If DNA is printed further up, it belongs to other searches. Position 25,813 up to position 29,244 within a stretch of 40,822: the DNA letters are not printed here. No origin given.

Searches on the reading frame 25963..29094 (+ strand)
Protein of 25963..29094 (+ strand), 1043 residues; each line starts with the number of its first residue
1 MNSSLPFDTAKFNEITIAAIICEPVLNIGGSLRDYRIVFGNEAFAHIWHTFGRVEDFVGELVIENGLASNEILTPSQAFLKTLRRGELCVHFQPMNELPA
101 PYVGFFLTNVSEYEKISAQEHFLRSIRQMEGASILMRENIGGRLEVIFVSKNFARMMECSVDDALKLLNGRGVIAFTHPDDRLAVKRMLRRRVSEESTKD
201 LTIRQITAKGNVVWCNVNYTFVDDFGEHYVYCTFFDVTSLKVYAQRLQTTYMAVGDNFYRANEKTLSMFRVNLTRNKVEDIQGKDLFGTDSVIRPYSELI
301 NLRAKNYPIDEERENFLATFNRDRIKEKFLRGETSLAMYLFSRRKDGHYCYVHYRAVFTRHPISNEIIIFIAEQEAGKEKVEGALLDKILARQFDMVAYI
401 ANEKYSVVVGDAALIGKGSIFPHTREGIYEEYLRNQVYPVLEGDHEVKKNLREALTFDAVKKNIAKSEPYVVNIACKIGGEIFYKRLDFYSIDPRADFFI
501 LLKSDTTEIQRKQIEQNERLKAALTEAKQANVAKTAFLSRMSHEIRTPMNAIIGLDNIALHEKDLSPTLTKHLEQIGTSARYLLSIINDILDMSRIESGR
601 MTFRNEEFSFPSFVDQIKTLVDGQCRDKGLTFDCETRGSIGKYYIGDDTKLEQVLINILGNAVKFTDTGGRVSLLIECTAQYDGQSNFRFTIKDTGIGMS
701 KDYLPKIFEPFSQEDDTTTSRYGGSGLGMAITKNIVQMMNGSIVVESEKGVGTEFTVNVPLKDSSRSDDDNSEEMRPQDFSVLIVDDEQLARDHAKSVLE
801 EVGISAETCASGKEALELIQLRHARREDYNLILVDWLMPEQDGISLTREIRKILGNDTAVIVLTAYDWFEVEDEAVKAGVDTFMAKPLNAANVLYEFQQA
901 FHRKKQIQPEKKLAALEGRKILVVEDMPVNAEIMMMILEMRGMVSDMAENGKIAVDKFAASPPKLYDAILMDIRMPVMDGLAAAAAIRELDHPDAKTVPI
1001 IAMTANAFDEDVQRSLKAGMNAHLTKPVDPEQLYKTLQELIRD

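Call 24: search_protein_families(library=pfam, proteins=[window:25963-29094:+], max_evalue=0.01)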
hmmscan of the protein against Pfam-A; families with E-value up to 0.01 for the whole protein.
window:25963-29094:+ (1043 aa): 7 families
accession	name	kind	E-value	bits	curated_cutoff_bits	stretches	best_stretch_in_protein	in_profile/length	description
PF00072.30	Response_reg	-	4.4e-47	159.3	30.2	2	921-1037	1-110/111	Response regulator receiver domain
PF02518.31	HATPase_c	-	1.9e-29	102.8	26.4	1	646-762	1-110/111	Histidine kinase-, DNA gyrase B-, and HSP90-like ATPase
PF00512.31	HisKA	-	5.6e-16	58.8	26.9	1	533-599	1-66/66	His Kinase A (phospho-acceptor) domain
PF08447.18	PAS_3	-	1.2e-08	35.5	25.6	1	146-227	1-81/89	PAS fold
PF13426.13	PAS_9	-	1.8e-06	28.6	27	1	145-238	12-102/103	PAS domain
PF23198.2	PDE8A_N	-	6.4e-05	23.3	29.6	0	798-915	29-144/147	PDE8A-like, N-terminal domain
PF13589.12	HATPase_c_3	-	0.0073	16.8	25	0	652-732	4-80/137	Histidine kinase-, DNA gyrase B-, and HSP90-like ATPase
